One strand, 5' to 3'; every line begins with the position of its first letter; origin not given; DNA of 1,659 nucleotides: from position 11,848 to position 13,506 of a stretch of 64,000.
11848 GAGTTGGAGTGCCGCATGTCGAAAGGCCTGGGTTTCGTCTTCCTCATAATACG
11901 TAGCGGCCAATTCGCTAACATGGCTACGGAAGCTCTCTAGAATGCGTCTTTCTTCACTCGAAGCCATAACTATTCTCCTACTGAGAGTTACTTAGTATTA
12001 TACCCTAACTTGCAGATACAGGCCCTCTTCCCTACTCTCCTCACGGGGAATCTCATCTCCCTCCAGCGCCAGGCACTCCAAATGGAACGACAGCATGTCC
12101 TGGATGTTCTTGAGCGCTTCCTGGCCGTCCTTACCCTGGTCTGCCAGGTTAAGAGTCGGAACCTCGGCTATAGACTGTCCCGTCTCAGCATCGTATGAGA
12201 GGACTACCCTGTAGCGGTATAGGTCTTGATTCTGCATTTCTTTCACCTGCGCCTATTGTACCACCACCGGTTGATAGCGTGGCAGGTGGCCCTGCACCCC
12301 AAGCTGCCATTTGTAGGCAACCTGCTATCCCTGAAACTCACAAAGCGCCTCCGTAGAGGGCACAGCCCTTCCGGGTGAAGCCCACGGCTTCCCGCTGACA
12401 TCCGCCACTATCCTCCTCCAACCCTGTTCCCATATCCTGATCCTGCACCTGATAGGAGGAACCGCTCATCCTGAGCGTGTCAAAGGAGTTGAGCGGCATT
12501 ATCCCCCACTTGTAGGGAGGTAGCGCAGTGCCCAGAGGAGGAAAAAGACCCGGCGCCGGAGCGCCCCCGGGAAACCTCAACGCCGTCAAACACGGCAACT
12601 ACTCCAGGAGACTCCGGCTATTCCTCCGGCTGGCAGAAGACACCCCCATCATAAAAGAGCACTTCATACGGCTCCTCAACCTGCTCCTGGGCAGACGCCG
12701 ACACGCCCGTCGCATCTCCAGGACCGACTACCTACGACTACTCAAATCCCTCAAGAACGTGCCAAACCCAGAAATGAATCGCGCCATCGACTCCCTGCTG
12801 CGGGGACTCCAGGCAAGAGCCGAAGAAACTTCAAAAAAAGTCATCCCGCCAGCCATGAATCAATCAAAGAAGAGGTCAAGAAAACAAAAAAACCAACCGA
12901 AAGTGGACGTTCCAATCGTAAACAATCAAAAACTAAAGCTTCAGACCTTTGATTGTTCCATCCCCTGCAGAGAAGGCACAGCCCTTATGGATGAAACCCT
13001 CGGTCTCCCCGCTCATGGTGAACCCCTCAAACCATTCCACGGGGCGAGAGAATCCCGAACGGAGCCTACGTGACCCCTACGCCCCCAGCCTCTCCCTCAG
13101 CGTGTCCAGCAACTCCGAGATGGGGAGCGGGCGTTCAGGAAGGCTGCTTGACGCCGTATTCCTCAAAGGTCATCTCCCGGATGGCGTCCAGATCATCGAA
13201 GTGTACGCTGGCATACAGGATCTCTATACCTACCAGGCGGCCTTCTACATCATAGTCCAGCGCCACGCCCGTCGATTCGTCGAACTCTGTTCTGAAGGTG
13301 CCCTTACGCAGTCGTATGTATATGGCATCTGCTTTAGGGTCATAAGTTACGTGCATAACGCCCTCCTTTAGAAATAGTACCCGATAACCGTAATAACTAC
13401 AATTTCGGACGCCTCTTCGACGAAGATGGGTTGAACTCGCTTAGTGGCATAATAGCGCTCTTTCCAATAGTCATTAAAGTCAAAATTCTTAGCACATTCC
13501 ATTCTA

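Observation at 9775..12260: Low-GC AIPR gene bracketed by an orphan HicB-like protein and an unknown 95-aa protein: candidate three-gene abortive-infection module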

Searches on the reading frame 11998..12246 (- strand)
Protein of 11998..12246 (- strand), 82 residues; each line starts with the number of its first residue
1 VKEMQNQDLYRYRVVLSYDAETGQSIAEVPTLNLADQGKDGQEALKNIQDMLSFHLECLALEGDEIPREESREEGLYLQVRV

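Call 3: search_protein_families(library=pfam, proteins=[window:11998-12246:-], max_evalue=0.1)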
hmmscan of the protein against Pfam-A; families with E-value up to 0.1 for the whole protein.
window:11998-12246:- (82 aa): 0 families

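Call 4: search_protein_families(library=padloc, proteins=[window:11998-12246:-], max_evalue=0.1)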
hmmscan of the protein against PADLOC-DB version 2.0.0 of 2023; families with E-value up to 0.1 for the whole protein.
window:11998-12246:- (82 aa): 0 families

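Call 5: search_protein_families(library=ncbifam, proteins=[window:11998-12246:-], max_evalue=1)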
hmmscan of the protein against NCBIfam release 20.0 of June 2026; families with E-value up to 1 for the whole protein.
window:11998-12246:- (82 aa): 0 families

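Call 6: search_protein_families(library=pfam, proteins=[window:11998-12246:-], max_evalue=10)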
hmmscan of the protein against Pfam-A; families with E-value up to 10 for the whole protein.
window:11998-12246:- (82 aa): 0 families

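Call 13: find_homologous_proteins(query=window:12001-12246:-, max_evalue=0.01)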
Query seq(82 aa) (82 aa): 24 proteins with E <= 0.01 among 24 candidates.
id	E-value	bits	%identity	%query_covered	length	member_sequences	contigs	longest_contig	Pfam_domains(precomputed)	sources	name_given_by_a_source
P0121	6.6e-44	165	100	96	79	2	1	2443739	-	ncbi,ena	-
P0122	1.3e-37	145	84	100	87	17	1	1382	-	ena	-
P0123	6.1e-37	142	87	96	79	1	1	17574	-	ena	-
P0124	1.1e-36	142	85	96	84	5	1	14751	-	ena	-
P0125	4.0e-36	140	86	96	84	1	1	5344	-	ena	-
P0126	1.7e-34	135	84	96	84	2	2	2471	-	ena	-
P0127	9.0e-34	132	80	96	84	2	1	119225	-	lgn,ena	-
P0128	1.0e-33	132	77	96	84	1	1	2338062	-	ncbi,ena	-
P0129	1.5e-33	132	78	96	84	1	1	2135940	-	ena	-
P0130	1.6e-33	132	79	100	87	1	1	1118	-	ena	-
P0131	2.1e-33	131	82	96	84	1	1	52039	-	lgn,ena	-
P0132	2.3e-33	131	81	96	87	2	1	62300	-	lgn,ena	-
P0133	5.1e-33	130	78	96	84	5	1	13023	-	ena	-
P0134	6.7e-33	130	80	96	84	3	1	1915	-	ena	-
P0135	1.8e-32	128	79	95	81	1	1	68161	-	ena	-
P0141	1.3e-29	119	70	96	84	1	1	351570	-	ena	-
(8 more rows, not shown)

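Call 27: search_solved_structures(query=A2, max_evalue=10, show_alignments=3)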
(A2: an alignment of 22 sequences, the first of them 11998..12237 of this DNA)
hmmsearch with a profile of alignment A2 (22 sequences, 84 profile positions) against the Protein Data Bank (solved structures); distinct sequences matched with E-value up to 10: 8.
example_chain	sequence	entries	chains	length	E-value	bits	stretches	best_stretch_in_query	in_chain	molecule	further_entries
2yzt_A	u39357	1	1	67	0.0021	21.3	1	8-54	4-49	Putative uncharacterized protein TTHA1756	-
6jsh_C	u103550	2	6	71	0.21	14.9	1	44-70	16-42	Fatty acid synthase subunit alpha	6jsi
6g1c_V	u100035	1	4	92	1.1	12.7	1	22-73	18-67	Antitoxin HicB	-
5d3q_A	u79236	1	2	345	1.2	12.6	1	13-44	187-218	Dynamin-1,Dynamin-1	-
6s9a_A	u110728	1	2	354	1.2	12.6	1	14-44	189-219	Dynamin-1,Dynamin-1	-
2x2e_A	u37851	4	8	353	1.2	12.5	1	13-44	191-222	DYNAMIN-1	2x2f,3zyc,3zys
2aka_B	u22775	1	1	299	1.2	12.5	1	15-44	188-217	Dynamin-1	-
4r58_A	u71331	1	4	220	2.7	11.4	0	21-51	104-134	Leucine Rich Repeat protein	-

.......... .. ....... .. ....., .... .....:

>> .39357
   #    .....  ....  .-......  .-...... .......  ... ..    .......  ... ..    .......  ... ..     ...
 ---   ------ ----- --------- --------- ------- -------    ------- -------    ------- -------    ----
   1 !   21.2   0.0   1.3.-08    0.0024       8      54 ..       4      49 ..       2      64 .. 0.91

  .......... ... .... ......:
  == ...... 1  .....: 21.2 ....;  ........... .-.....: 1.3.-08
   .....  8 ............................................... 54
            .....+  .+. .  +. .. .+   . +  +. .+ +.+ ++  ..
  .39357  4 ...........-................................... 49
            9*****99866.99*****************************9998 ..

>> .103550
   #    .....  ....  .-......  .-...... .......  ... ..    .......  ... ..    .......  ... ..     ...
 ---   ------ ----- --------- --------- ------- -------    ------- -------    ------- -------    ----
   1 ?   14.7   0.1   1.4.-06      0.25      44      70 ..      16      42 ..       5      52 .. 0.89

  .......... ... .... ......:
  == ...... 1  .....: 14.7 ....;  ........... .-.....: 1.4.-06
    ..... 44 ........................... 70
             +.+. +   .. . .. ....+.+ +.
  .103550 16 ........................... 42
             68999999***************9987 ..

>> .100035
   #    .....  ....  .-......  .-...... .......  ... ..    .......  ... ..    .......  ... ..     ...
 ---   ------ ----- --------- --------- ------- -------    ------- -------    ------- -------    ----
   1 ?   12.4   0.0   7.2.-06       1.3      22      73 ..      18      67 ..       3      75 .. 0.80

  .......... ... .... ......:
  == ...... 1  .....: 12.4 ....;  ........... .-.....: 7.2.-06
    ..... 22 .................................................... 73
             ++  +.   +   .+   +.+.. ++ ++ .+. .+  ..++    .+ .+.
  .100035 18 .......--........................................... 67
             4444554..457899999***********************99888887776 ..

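Call 31: predict_structure(alignment_id=A2)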
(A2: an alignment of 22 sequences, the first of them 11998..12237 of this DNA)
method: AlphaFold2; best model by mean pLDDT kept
length: 79 residues; sequences in the alignment: 22
mean_pLDDT: 57.2   pTM: 0.36
mean pLDDT of the five models: 57.2, 55.9, 54.9, 52.1, 50.3
residues with pLDDT >= 90: 0; 70-90: 13; 50-70: 43; < 50: 23
segments of 3 or more residues with pLDDT < 50: 1-8, 66-79
pLDDT, mean of each block of 10 residues (from residue 1): 44 64 58 59 70 70 51 39
secondary structure, 60 per line:
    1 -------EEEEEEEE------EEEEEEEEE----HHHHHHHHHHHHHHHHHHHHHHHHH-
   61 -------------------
elements in order: E8-15 E22-30 H35-59

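Call 53: find_encoding_contigs(protein=P0141, flank=4000, max_places=3)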
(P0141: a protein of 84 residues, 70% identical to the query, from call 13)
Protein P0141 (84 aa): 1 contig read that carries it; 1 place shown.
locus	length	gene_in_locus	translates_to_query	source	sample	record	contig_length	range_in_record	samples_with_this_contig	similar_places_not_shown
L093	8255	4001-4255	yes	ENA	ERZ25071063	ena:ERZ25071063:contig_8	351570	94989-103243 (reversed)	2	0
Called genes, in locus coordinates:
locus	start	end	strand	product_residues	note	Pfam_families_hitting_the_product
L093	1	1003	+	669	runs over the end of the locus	PF03030:H_PPase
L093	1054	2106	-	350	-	-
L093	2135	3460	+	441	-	PF00587:tRNA-synt_2b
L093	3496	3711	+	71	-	-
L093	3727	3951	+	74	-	PF10049:DUF2283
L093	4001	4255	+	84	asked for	-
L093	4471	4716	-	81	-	-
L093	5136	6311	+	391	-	PF01555:N6_N4_Mtase (weak)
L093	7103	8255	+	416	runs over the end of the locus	PF00149:Metallophos, PF12850:Metallophos_2 (faint)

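Call 54: find_encoding_contigs(protein=P0127, flank=4000, max_places=3)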
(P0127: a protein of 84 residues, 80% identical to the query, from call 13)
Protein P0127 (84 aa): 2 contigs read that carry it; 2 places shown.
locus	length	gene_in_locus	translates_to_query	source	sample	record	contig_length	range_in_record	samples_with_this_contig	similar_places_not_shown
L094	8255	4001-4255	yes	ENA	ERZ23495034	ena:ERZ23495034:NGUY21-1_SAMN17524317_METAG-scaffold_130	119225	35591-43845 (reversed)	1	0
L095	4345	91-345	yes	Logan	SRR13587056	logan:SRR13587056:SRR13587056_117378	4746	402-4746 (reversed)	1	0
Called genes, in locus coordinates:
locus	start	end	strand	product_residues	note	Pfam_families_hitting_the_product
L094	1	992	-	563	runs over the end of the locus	PF02776:TPP_enzyme_N, PF00205:TPP_enzyme_M, PF02775:TPP_enzyme_C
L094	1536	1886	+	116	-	PF05656:DUF805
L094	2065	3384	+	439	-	PF00587:tRNA-synt_2b, PF03129:HGTP_anticodon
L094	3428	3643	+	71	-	-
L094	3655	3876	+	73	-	PF10049:DUF2283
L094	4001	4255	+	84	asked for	-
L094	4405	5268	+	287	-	PF01555:N6_N4_Mtase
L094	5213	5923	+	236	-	PF14511:RE_EcoO109I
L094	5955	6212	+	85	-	PF21748:UPF0150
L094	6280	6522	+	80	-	PF21748:UPF0150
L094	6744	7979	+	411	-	PF00149:Metallophos, PF12850:Metallophos_2 (faint)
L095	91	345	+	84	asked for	-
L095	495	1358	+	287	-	PF01555:N6_N4_Mtase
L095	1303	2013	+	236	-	PF14511:RE_EcoO109I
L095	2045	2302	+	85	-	PF21748:UPF0150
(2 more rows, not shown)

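Call 58: search_protein_families(library=padloc, proteins=[L094:4405-5268:+, L094:5213-5923:+, L093:5136-6311:+, L093:4245-4460:+], max_evalue=0.01)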
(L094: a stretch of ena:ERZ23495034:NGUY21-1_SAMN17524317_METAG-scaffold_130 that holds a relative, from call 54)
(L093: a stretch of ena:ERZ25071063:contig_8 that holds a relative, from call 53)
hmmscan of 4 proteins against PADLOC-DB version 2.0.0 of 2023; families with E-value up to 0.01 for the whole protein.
L094:4405-5268:+ (287 aa): 68 families (the best 25 are shown)
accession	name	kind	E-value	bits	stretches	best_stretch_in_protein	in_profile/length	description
PDLC03387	MTase_II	-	1.9e-46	156.5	2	89-266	131-276/289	Type II methyltransferase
PDLC03353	MTase_II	-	4.2e-41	139.2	1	3-266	9-251/260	Type II methyltransferase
PDLC03371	MTase_II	-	1.7e-37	127.4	1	3-268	10-255/260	Type II methyltransferase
PDLC03350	MTase_II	-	1e-31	108.5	1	3-266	56-296/312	Type II methyltransferase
PDLC03323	MTase_II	-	1.5e-31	107.7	1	4-260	15-289/330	Type II methyltransferase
PDLC03230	MTase_II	-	5.4e-28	96.3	1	3-265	35-282/360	Type II methyltransferase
PDLC03299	MTase_II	-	6.8e-27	92.7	1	6-270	18-262/296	Type II methyltransferase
PDLC03252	MTase_II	-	2.2e-24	84.4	3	191-264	279-352/365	Type II methyltransferase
PDLC03260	MTase_II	-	4.6e-24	83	2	196-275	238-319/349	Type II methyltransferase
PDLC03295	MTase_II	-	5.6e-23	79.8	1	1-265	1-266/292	Type II methyltransferase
PDLC03228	MTase_II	-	6.8e-23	79.7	2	199-266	139-206/227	Type II methyltransferase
PDLC03216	MTase_II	-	2.4e-22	77.4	2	214-271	204-261/364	Type II methyltransferase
PDLC03251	MTase_II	-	3.7e-22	76.9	1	1-266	2-267/282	Type II methyltransferase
PDLC03246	MTase_II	-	2.6e-21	74.2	1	8-263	117-364/376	Type II methyltransferase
PDLC03738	oMTase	-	3.8e-21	73.2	2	220-267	220-267/376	orphan methyltransferase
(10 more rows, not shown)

L094:5213-5923:+ (236 aa): 0 families

L093:5136-6311:+ (391 aa): 34 families (the best 25 are shown)
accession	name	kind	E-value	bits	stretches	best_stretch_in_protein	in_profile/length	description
PDLC03249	MTase_II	-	3.9e-87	291.3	2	148-389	277-538/541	Type II methyltransferase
PDLC03322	MTase_II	-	3.9e-21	73.4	1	24-277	17-271/446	Type II methyltransferase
PDLC03364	MTase_II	-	9.2e-18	62.4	1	38-132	22-118/380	Type II methyltransferase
PDLC03362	MTase_II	-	2.2e-17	61.1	1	47-289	42-283/438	Type II methyltransferase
PDLC03239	MTase_II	-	4.7e-17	59.8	1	49-185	66-205/442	Type II methyltransferase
PDLC03353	MTase_II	-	1.3e-15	55.6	2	268-348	28-85/260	Type II methyltransferase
PDLC03380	MTase_II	-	2.7e-13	47.9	1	31-125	17-110/393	Type II methyltransferase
PDLC03351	MTase_II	-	1.3e-11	42.3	1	49-105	122-180/348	Type II methyltransferase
PDLC03369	MTase_II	-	1.5e-10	38.4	1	48-114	114-183/532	Type II methyltransferase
PDLC03377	MTase_II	-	1.9e-10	37.9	1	47-210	94-263/504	Type II methyltransferase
PDLC03387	MTase_II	-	6.3e-10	36.7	1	56-110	216-272/289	Type II methyltransferase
PDLC03224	MTase_II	-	8.7e-10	36.1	1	56-127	75-152/481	Type II methyltransferase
PDLC03325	MTase_II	-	1.3e-09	35.3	1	48-122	64-142/426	Type II methyltransferase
PDLC03367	MTase_II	-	7.3e-08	29.2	1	51-129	19-99/633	Type II methyltransferase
PDLC04134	mad2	-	1.2e-07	29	2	61-114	281-334/492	mads_2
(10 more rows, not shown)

L093:4245-4460:+ (71 aa): 1 family
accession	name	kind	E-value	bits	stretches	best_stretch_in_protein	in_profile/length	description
PDLC02910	HicA-like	-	0.0003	18.6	1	12-56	13-53/61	-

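Call 60: search_protein_families(library=pfam, proteins=[L093:4245-4460:+, L093:4471-4839:-], max_evalue=1)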
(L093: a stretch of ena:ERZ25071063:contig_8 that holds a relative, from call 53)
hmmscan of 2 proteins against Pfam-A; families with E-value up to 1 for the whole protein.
L093:4245-4460:+ (71 aa): 2 families
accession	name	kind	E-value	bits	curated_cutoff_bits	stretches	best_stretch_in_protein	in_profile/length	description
PF07927.17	HicA_toxin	-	5.2e-18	65.3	27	1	9-63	2-58/58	HicA toxin of bacterial toxin-antitoxin,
PF12587.13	DUF3761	-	0.038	14.9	29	1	28-53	28-53/82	Protein of unknown function (DUF3761)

L093:4471-4839:- (122 aa): 0 families

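Call 65: search_protein_families(library=phrogs, proteins=[window:11998-12237:-], max_evalue=0.01)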
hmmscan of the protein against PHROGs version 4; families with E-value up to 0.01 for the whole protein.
window:11998-12237:- (79 aa): 1 family
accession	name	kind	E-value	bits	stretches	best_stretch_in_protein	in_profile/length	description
phrog_497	-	moron, auxiliary metabolic gene and host takeover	1.2e-08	35.8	1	1-72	5-76/342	toxin-antitoxin system HicB-like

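Call 67: find_encoding_contigs(protein=P0128, flank=4000, max_places=3)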
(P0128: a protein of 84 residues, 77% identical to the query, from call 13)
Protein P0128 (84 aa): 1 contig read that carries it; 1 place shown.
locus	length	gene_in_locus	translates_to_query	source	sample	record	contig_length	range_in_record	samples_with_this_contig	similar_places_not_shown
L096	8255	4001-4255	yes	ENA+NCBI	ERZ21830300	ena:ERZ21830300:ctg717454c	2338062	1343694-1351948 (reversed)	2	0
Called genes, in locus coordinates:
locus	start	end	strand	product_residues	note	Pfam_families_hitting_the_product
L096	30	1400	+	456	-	PF02661:Fic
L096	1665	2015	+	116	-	PF05656:DUF805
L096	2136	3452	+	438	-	PF00587:tRNA-synt_2b, PF03129:HGTP_anticodon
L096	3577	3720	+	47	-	-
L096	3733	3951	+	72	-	PF10049:DUF2283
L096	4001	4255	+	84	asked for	-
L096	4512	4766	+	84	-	-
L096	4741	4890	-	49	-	-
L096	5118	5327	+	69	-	-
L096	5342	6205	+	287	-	PF01555:N6_N4_Mtase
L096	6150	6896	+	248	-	PF14511:RE_EcoO109I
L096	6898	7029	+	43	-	-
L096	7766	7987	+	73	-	-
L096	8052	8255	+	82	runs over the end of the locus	PF21748:UPF0150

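Call 68: find_encoding_contigs(protein=P0132, flank=4000, max_places=3)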
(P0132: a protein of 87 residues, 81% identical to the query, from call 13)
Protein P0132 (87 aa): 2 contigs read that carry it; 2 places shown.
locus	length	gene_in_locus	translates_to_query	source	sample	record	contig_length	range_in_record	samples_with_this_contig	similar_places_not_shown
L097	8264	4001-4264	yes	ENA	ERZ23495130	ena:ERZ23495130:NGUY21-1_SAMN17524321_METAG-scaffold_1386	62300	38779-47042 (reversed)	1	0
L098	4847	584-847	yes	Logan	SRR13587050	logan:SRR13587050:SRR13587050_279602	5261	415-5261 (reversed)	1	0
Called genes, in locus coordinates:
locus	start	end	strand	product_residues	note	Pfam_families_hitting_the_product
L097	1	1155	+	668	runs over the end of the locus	PF03030:H_PPase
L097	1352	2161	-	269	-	-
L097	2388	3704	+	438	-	PF00587:tRNA-synt_2b, PF03129:HGTP_anticodon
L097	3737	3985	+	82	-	PF10049:DUF2283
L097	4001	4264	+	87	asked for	-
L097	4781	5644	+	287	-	PF01555:N6_N4_Mtase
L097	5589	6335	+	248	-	PF14511:RE_EcoO109I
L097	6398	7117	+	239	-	PF25164:CoiA_N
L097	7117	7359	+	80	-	PF21748:UPF0150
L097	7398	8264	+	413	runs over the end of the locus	PF00149:Metallophos, PF12850:Metallophos_2 (faint)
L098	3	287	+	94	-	?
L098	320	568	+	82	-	PF10049:DUF2283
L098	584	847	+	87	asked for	-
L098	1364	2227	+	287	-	PF01555:N6_N4_Mtase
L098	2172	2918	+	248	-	PF14511:RE_EcoO109I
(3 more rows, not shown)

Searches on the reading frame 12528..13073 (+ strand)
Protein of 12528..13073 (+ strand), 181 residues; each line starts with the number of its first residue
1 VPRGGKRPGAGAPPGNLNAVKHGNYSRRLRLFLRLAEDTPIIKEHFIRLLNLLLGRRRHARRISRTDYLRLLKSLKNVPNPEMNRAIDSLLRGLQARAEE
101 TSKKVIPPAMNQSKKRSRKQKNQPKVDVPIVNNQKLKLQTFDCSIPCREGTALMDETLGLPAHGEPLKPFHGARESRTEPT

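Call 3: search_protein_families(library=pfam, proteins=[window:12528-13073:+], max_evalue=0.1)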
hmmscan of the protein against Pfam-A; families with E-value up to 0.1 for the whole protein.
window:12528-13073:+ (181 aa): 0 families

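Call 4: search_protein_families(library=padloc, proteins=[window:12528-13073:+], max_evalue=0.1)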
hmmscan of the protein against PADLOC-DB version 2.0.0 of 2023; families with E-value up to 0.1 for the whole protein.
window:12528-13073:+ (181 aa): 1 family
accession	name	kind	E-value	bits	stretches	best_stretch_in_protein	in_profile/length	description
PDLC04014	PD-Lambda-5_A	-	0.0011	15.9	1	23-126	203-303/456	-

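Call 5: search_protein_families(library=ncbifam, proteins=[window:12528-13073:+], max_evalue=1)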
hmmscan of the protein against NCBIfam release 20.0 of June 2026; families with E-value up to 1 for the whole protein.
window:12528-13073:+ (181 aa): 1 family
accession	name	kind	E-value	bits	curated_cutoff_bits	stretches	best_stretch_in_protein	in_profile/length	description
NF040601.1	TerS_not_xtmA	equivalog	7.4e-05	22.5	120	1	4-33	79-109/233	phage terminase small subunit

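Call 6: search_protein_families(library=pfam, proteins=[window:12528-13073:+], max_evalue=10)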
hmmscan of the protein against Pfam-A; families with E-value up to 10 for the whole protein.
window:12528-13073:+ (181 aa): 1 family
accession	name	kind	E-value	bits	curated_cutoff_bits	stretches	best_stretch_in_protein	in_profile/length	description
PF15858.10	LCE6A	-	0.1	13.3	27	1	110-152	1-43/81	Late cornified envelope protein 6A family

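Call 65: search_protein_families(library=phrogs, proteins=[window:12528-13073:+], max_evalue=0.01)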
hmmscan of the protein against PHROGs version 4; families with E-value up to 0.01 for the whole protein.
window:12528-13073:+ (181 aa): 1 family
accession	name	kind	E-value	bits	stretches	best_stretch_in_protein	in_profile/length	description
phrog_1889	-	head and packaging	0.0018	18.9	1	6-27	79-101/276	terminase small subunit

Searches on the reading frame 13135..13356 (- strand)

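Call 4: search_protein_families(library=padloc, proteins=[window:13135-13356:-], max_evalue=0.1)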
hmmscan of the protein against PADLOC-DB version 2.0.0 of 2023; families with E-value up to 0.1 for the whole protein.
window:13135-13356:- (73 aa): 0 families

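Call 5: search_protein_families(library=ncbifam, proteins=[window:13135-13356:-], max_evalue=1)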
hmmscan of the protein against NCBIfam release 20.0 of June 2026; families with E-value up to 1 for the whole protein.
window:13135-13356:- (73 aa): 3 families
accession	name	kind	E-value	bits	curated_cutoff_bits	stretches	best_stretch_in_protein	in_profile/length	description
NF033732.0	borfam95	equivalog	0.037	13.9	60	1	10-60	44-94/176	exported protein A EppA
TIGR01057.1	topA_arch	equivalog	0.052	11.7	458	1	31-64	99-129/618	DNA topoisomerase I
NF004438.0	PRK05776.1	equivalog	0.22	9.6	793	1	31-54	109-130/677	DNA topoisomerase I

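Call 6: search_protein_families(library=pfam, proteins=[window:13135-13356:-], max_evalue=10)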
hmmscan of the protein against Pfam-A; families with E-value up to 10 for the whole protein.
window:13135-13356:- (73 aa): 2 families
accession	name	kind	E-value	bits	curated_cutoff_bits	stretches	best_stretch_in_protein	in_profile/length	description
PF10049.14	DUF2283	-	4.3e-16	59.2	23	1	3-50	2-49/49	Protein of unknown function (DUF2283)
PF07268.16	EppA_BapA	-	0.11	12.9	29.1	1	10-60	19-69/138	Exported protein precursor (EppA/BapA)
